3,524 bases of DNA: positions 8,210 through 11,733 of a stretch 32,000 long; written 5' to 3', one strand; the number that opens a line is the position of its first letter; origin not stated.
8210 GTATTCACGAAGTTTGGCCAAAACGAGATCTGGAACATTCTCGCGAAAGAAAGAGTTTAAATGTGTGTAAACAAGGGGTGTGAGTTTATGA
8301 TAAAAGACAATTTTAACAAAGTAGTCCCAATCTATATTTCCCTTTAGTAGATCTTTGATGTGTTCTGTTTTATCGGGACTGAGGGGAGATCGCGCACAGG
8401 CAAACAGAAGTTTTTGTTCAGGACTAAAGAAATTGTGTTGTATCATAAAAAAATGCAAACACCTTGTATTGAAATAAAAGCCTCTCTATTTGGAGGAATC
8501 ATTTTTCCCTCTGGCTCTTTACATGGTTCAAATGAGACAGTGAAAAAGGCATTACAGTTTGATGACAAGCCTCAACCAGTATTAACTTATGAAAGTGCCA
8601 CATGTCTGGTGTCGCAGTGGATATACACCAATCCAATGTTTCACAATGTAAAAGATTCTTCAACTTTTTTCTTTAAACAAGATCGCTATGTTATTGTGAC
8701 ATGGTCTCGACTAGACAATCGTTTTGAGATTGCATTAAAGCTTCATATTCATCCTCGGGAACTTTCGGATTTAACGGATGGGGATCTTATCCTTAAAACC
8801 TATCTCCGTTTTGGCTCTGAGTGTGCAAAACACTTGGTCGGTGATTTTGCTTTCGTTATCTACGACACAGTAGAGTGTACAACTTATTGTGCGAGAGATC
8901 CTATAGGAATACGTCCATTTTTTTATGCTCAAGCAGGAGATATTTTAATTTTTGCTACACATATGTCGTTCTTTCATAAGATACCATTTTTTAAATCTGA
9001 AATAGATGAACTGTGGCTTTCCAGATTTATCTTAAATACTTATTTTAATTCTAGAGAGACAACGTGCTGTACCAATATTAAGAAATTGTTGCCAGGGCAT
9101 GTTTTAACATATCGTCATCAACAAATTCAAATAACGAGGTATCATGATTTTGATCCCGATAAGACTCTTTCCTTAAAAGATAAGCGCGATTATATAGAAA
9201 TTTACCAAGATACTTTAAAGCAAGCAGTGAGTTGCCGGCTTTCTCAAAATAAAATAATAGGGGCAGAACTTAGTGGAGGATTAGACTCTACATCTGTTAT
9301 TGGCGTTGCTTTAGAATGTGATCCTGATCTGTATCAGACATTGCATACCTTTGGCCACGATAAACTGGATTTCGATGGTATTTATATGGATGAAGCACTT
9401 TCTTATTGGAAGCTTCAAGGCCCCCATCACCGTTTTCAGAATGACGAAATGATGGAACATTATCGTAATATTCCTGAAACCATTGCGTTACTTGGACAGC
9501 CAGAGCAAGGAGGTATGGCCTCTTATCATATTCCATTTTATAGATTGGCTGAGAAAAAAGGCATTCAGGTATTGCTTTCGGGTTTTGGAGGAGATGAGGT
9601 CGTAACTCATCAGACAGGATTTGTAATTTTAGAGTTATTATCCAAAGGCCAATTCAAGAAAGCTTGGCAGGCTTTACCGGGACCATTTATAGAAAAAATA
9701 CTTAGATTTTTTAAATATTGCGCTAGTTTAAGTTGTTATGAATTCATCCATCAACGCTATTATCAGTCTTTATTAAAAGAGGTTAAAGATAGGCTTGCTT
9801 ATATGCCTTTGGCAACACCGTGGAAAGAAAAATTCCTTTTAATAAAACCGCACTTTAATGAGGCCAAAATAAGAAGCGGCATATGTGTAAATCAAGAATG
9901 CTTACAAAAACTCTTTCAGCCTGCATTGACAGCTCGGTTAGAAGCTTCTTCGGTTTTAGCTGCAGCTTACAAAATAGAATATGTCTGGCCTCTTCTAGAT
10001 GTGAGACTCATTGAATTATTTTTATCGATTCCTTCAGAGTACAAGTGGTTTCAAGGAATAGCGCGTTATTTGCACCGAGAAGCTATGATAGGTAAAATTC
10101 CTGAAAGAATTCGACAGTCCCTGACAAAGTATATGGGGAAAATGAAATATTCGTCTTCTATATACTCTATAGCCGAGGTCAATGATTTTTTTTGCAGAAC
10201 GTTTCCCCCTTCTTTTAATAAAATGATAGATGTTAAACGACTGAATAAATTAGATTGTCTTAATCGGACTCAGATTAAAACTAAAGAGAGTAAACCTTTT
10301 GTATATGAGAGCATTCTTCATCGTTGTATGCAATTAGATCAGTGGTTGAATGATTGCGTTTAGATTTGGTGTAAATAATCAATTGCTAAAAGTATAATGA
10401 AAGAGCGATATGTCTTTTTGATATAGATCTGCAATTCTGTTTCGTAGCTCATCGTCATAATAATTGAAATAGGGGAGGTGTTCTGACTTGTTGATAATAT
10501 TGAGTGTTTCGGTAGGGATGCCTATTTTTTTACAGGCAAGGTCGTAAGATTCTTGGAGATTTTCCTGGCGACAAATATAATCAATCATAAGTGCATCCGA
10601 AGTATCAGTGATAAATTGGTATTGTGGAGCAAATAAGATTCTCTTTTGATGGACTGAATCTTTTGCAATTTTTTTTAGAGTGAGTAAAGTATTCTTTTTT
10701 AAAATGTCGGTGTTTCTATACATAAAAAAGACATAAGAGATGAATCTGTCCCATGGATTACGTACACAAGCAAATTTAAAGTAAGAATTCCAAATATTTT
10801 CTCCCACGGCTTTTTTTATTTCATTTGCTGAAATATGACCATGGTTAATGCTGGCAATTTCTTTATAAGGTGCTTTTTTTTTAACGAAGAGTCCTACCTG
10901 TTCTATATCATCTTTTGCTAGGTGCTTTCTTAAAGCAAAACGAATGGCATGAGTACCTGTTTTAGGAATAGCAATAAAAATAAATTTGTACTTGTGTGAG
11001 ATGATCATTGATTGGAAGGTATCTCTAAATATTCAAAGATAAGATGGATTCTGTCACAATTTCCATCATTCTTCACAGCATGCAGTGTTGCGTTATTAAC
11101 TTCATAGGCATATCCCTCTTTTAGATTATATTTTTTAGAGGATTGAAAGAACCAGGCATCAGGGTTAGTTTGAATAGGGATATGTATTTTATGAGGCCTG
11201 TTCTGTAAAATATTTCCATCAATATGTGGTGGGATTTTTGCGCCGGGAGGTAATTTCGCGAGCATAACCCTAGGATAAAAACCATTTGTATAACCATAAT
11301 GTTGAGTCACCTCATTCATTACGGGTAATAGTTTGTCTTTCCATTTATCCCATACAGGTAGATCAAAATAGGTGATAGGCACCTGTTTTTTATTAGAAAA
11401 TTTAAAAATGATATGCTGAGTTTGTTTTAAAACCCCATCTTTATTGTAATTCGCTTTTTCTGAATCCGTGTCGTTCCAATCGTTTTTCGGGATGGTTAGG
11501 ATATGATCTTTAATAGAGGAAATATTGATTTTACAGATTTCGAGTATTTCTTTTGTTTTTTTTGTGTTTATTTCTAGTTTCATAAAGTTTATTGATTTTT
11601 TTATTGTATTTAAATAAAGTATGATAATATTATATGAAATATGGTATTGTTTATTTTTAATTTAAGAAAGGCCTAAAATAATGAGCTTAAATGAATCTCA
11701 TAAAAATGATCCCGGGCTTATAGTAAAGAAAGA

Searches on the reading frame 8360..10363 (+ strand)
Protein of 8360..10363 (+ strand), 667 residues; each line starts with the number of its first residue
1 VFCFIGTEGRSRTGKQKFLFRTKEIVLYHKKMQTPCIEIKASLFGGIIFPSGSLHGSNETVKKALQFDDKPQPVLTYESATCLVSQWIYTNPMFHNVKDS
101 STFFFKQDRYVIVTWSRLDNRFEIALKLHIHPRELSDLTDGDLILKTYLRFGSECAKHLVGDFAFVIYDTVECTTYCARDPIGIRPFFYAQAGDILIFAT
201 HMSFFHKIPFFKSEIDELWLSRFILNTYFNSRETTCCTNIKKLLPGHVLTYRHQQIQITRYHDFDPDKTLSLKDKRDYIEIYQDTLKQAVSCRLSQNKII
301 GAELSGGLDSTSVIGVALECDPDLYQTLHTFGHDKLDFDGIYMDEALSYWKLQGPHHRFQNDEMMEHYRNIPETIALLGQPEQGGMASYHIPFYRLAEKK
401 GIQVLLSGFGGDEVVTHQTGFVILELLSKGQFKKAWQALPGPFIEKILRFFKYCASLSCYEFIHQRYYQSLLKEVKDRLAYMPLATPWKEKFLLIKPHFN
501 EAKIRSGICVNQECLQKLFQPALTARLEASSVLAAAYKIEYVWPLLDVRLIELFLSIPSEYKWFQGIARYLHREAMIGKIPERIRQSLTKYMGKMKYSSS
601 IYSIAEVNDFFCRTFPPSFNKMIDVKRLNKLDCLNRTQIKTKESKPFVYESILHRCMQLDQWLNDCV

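Call 6: search_protein_families(library=pfam, proteins=[window:8360-10363:+], max_evalue=0.01)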
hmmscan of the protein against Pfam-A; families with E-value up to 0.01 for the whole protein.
window:8360-10363:+ (667 aa): 4 families
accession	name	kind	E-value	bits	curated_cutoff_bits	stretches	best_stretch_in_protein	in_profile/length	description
PF00733.27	Asn_synthase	-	1.6e-29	104.2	21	1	283-586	3-282/354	Asparagine synthase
PF13537.11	GATase_7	-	2.8e-17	63.3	25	1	106-205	20-121/123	Glutamine amidotransferase domain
PF13522.11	GATase_6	-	3.3e-09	37.3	27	1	108-199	37-128/130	Glutamine amidotransferase domain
PF12481.13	DUF3700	-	0.00037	20.5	27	1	156-195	126-165/228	Aluminium induced protein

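Call 7: search_protein_families(library=ncbifam, proteins=[window:8360-10363:+], max_evalue=1)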
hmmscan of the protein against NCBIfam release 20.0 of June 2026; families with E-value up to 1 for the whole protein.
window:8360-10363:+ (667 aa): 7 families
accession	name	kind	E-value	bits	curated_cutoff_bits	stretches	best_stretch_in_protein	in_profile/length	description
NF033535.1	lass_lactam_cya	exception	1.2e-81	275.2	525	2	107-439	67-399/668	lasso peptide isopeptide bond-forming cyclase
TIGR01536.1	asn_synth_AEB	equivalog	2.5e-47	162.1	267.1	1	136-586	97-511/517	asparagine synthase (glutamine-hydrolyzing)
TIGR03108.1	eps_aminotran_1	hypoth_equivalog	1.9e-32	112.8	816.9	1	106-416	65-372/628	XrtA/PEP-CTERM system amidotransferase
TIGR03104.1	trio_amidotrans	equivalog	2.5e-30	105.3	570.1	1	138-416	98-378/589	N-acetylglutaminylglutamine amidotransferase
NF006949.0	PRK09431.1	equivalog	2e-26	92.6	499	3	138-202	97-162/554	asparagine synthase B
NF033561.1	macrolact_Ik_Al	subfamily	7.3e-14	51.3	300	1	160-590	80-490/561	albusnodin/ikarugamycin family macrolactam cyclase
TIGR01134.1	purF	equivalog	0.28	10.5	350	1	156-199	152-193/432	amidophosphoribosyltransferase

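Call 14: find_homologous_proteins(query=window:8453-10363:+, max_evalue=1e-20)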
Query window:8453-10363:+ (636 aa): 825 proteins with E <= 1e-20 among 6118 candidates; the best 120 are listed.
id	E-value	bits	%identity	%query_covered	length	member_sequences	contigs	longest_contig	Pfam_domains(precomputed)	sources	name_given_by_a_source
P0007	0.0e+0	1496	100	100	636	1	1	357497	PF00733.28,PF13522.12,PF13537.12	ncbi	-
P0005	1.7e-216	739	55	98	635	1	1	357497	PF12481.14,PF00733.28,PF13522.12,PF13537.12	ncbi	-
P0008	2.7e-97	345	35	90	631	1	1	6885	PF00733.28,PF13522.12,PF13537.12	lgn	-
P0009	2.2e-94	335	33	87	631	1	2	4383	PF00733.28,PF13522.12,PF13537.12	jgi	jgi:asparagine synthase (glutamine-hydrolysing)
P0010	8.2e-94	333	31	92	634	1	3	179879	PF00733.28,PF13522.12,PF13537.12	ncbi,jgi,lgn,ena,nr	ncbi:MAG: hypothetical protein A2076_03365 [Geobacteraceae bacterium GWC2_53_11]|nr:MAG: hypothetica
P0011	2.3e-93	332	33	86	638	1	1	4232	PF00733.28,PF13522.12,PF13537.12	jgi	jgi:asparagine synthase (glutamine-hydrolysing)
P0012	4.4e-92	328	33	89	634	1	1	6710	PF00733.28,PF13522.12,PF13537.12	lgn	-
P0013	5.4e-91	324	32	88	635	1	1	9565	PF00733.28,PF13522.12,PF13537.12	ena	-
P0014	1.0e-90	323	33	88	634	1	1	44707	PF12481.14,PF00733.28,PF13522.12,PF13537.12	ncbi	-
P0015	1.2e-90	323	34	87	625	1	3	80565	PF00733.28,PF13522.12,PF13537.12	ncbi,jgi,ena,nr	ncbi:MAG TPA: asparagine synthase-related protein [Candidatus Aminicenantes bacterium]|nr:asparagine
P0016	3.0e-90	322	32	87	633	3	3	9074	PF00733.28,PF13522.12,PF13537.12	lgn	-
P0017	1.7e-89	319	34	85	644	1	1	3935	PF00733.28,PF13522.12,PF13537.12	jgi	jgi:asparagine synthase (glutamine-hydrolysing)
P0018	2.6e-89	319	33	87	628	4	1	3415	PF00733.28,PF13522.12,PF13537.12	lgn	-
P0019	3.0e-89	318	34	81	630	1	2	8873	PF00733.28,PF13522.12,PF13537.12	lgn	-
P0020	3.7e-89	318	31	88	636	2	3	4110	PF00733.28,PF13522.12,PF13537.12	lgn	-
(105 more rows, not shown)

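Call 16: find_encoding_contigs(protein=P0008, flank=10000, max_places=2)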
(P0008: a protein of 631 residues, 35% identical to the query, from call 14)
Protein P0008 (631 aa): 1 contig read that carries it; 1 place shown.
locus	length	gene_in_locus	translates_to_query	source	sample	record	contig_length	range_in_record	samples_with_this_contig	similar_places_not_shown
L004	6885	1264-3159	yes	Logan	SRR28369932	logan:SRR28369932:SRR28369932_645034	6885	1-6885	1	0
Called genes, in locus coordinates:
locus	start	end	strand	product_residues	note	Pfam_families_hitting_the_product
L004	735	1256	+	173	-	PF14397:ATPgrasp_ST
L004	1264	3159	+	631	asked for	PF13522:GATase_6, PF13537:GATase_7, PF00733:Asn_synthase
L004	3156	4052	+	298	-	PF27840:ScmC (faint)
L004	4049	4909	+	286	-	PF00685:Sulfotransfer_1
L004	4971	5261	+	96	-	PF05402:PqqD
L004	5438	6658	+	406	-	PF01053:Cys_Met_Meta_PP, PF00155:Aminotran_1_2 (weak), PF00266:Aminotran_5 (weak)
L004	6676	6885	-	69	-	?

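Call 17: find_encoding_contigs(protein=P0010, flank=10000, max_places=2)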
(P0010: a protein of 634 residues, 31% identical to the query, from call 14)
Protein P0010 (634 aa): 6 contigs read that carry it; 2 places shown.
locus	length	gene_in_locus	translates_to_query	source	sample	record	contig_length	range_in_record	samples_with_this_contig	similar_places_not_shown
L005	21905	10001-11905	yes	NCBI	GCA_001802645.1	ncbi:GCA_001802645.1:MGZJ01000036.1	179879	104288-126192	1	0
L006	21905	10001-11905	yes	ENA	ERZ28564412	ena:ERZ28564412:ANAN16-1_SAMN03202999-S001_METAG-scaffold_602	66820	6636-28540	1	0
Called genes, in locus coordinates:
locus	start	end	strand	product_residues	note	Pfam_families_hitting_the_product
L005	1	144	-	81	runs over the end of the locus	-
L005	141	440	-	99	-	PF11731:Cdd1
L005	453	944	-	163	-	PF05163:DinB, PF12867:DinB_2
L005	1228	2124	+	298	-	PF00753:Lactamase_B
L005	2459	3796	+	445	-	PF03605:DcuA_DcuB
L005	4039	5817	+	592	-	PF00497:SBP_bac_3, PF00512:HisKA (faint), PF02518:HATPase_c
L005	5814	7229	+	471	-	PF00072:Response_reg, PF00158:Sigma54_activat, PF14532:Sigma54_activ_2, PF25601:AAA_lid_14, PF02954:HTH_8 (weak)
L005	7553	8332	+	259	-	-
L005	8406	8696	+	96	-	PF05402:PqqD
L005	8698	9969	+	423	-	PF14397:ATPgrasp_ST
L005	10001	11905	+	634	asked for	PF13522:GATase_6, PF13537:GATase_7, PF00733:Asn_synthase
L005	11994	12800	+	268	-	-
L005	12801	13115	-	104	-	PF21880:DUF6916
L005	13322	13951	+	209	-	PF07484:Collar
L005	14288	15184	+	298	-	PF27840:ScmC (weak), PF07475:Hpr_kinase_C (weak)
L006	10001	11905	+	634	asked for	PF13522:GATase_6, PF13537:GATase_7, PF00733:Asn_synthase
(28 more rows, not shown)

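Call 18: find_encoding_contigs(protein=P0014, flank=10000, max_places=2)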
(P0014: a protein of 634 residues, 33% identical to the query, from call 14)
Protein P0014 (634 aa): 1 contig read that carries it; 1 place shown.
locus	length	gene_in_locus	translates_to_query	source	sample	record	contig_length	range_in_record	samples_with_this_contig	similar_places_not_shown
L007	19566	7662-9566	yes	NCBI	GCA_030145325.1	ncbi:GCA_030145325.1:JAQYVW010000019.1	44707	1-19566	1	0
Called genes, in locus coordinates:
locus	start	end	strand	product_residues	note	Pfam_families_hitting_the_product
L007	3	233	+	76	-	?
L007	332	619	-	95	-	PF05402:PqqD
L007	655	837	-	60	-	-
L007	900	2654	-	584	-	PF00664:ABC_membrane, PF00005:ABC_tran, PF02463:SMC_N (faint)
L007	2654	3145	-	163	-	PF13471:Transglut_core3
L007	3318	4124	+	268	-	-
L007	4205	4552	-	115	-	PF21880:DUF6916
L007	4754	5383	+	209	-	PF07484:Collar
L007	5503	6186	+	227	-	-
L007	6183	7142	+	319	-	PF00551:Formyl_trans_N, PF02911:Formyl_trans_C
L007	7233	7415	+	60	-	-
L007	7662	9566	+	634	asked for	PF13522:GATase_6, PF13537:GATase_7, PF12481:DUF3700 (faint), PF00733:Asn_synthase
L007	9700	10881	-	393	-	PF14397:ATPgrasp_ST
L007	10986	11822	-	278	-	PF00685:Sulfotransfer_1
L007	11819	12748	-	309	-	PF27840:ScmC (weak), PF07475:Hpr_kinase_C (weak)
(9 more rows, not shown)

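Call 30: find_related_loci(query=A1, collection=genome_contigs, flank=10000)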
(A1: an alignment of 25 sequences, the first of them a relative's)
Query A1 (636 aa) in genome_contigs; peptide patterns used: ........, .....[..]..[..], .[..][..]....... (x = any residue, [..] = any of these).
202 stretches matched a pattern; 102 encode a relative of the query (tblastn E <= 1e-3); the best 80 are kept; 80 distinct loci.
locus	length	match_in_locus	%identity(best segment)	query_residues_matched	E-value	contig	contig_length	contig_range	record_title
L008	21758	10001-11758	31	47-632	1e-94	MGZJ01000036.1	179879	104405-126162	MAG: Geobacteraceae bacterium GWC2_53_11 gwc2_scaffold_186, whole genome shotgun sequence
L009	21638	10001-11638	34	80-632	1e-92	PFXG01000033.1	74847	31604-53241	MAG: Zetaproteobacteria bacterium CG_4_9_14_3_um_filter_49_83 CG_4_9_14_3_um_filter_150_scaffold_197_c, whole genome sho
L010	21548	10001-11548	34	48-564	4e-92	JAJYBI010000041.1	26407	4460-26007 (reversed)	MAG: Deltaproteobacteria bacterium isolate BP8.bin75 NODE_2266_length_26407_cov_2.083219, whole genome shotgun sequence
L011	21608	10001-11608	33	61-615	2e-91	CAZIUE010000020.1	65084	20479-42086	MAG TPA_asm: uncultured Pelobacter sp. isolate binchicken_co22_46 genome assembly, contig: NODE_479_length_65084_cov_68.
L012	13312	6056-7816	31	47-633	8e-91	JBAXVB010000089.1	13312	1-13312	MAG: Deltaproteobacteria bacterium isolate ELA676 MAG676_89, whole genome shotgun sequence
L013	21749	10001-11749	31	50-632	2e-88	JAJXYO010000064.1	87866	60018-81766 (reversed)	MAG: Deltaproteobacteria bacterium isolate BP6.bin89 NODE_401_length_87866_cov_8.760016, whole genome shotgun sequence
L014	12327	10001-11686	32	5-573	5e-88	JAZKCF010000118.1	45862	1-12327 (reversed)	MAG: Pseudomonadota bacterium isolate ADI_H3L2_122-bin021 ADIH3L2_B021_0_000000000118, whole genome shotgun sequence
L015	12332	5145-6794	31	80-633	4e-88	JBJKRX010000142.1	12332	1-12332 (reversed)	MAG: Nitrospirota bacterium isolate Bin_69 S1Ck127_1004512_flag_1_multi_7.9943_len_12332, whole genome shotgun sequence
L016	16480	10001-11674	32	76-632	4e-87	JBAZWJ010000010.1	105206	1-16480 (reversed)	MAG: Desulfobacteraceae bacterium isolate SO_2017_GW1_28 NODE_1299_length_105206_cov_1.267513_OW334_2017, whole genome s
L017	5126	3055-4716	32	78-633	2e-86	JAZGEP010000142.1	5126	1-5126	MAG: Methylococcales bacterium isolate SCS4bin.24 SCS4bin.24_142, whole genome shotgun sequence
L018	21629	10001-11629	32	80-632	1e-85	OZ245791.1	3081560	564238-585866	MAG: Victivallales bacterium isolate 31a4d9ff-eb2b-44ba-b10b-e3ac66b60536 genome assembly, chromosome: 1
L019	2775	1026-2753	31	22-599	2e-87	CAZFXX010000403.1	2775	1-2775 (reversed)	MAG TPA_asm: uncultured Desulfobacteraceae bacterium isolate binchicken_co181_129 genome assembly, contig: NODE_90898_le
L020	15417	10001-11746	30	46-633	3e-85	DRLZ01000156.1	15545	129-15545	MAG TPA_asm: Crenotrichaceae bacterium isolate HyVt-476 HyVt-476_k145_202183, whole genome shotgun sequence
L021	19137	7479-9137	31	80-632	2e-85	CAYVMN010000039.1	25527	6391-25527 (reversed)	MAG TPA_asm: uncultured Desulfobacteraceae bacterium isolate SRP323688_co1_238 genome assembly, contig: NODE_3319_length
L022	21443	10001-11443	33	82-562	7e-85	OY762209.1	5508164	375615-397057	MAG: Syntrophorhabdaceae bacterium isolate b67c53bf-795e-48b1-b0c8-2f1cb1e3683a genome assembly, chromosome: 1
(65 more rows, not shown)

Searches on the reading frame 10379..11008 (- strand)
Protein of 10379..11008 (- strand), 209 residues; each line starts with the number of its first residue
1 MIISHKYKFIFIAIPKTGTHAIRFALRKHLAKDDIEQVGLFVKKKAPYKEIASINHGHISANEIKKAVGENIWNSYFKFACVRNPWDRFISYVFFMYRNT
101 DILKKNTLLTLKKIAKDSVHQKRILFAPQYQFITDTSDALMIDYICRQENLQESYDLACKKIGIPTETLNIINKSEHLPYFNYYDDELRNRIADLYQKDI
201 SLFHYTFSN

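Call 6: search_protein_families(library=pfam, proteins=[window:10379-11008:-], max_evalue=0.01)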
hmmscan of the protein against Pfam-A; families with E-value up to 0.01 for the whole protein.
window:10379-11008:- (209 aa): 2 families
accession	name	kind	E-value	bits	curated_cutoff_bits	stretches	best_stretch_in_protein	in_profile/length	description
PF03567.20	Sulfotransfer_2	-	1.7e-14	55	22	1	2-205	4-251/252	Sulfotransferase family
PF00685.33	Sulfotransfer_1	-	0.005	16.7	22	0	9-107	4-122/255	Sulfotransferase domain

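Call 7: search_protein_families(library=ncbifam, proteins=[window:10379-11008:-], max_evalue=1)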
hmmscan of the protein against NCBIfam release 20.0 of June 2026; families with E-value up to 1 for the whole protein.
window:10379-11008:- (209 aa): 0 families

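Call 65: search_solved_structures(query=window:10379-11008:-, max_evalue=1)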
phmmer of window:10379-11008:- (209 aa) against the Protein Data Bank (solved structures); distinct sequences matched with E-value up to 1: 0.

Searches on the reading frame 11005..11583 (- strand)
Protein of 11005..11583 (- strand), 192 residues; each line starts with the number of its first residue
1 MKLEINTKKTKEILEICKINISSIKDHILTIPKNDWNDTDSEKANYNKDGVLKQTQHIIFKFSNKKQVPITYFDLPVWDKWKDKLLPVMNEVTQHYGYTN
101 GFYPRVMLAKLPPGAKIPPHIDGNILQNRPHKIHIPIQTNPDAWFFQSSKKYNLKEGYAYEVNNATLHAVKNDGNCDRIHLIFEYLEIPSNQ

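Call 6: search_protein_families(library=pfam, proteins=[window:11005-11583:-], max_evalue=0.01)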
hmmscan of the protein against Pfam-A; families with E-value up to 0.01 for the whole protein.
window:11005-11583:- (192 aa): 1 family
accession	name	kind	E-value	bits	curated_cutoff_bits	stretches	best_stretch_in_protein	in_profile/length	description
PF05118.21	Asp_Arg_Hydrox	-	3.1e-10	40.6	22.6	1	82-184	52-153/157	Aspartyl/Asparaginyl beta-hydroxylase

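Call 7: search_protein_families(library=ncbifam, proteins=[window:11005-11583:-], max_evalue=1)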
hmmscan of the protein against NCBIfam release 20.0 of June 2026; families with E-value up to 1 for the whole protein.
window:11005-11583:- (192 aa): 2 families
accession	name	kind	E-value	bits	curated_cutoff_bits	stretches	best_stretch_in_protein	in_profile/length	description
NF033391.2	lipid_A_LpxO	equivalog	0.0094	15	500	1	106-182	140-215/297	lipid A hydroxylase LpxO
TIGR04531.1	nonproteo_OH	subfamily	0.057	12.8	300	1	87-185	75-170/277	putative nonproteinogenic amino acid hydroxylase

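Call 13: list_cluster_members(proteins=[P0001, window:17638-17790:-, window:11005-11583:-, window:16850-17152:+, window:17939-19846:-, window:21121-21693:+])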
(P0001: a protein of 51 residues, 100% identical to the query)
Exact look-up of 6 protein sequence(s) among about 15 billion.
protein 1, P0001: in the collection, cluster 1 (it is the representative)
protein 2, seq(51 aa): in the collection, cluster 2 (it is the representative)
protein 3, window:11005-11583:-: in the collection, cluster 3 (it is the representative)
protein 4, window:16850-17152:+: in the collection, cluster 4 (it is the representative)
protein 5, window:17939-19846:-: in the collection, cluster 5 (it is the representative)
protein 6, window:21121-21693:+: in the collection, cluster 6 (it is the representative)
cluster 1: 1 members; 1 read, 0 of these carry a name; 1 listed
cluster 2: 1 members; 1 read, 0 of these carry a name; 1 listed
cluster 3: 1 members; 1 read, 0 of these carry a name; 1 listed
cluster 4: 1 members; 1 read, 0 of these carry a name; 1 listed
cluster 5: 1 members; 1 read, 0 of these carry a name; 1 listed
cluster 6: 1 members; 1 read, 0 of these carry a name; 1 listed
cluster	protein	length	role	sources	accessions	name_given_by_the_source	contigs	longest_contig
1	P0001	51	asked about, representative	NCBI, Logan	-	-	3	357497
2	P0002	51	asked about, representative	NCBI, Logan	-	-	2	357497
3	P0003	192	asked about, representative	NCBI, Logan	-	-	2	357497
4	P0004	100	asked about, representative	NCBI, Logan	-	-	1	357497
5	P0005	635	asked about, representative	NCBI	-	-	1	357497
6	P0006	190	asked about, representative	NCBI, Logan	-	-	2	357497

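Call 63: search_solved_structures(query=window:11005-11583:-, max_evalue=1)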
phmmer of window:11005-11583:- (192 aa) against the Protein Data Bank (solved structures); distinct sequences matched with E-value up to 1: 1.
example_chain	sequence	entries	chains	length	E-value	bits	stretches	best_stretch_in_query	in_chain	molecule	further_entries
4p7w_A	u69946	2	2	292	0.89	12.5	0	73-184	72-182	L-proline cis-4-hydroxylase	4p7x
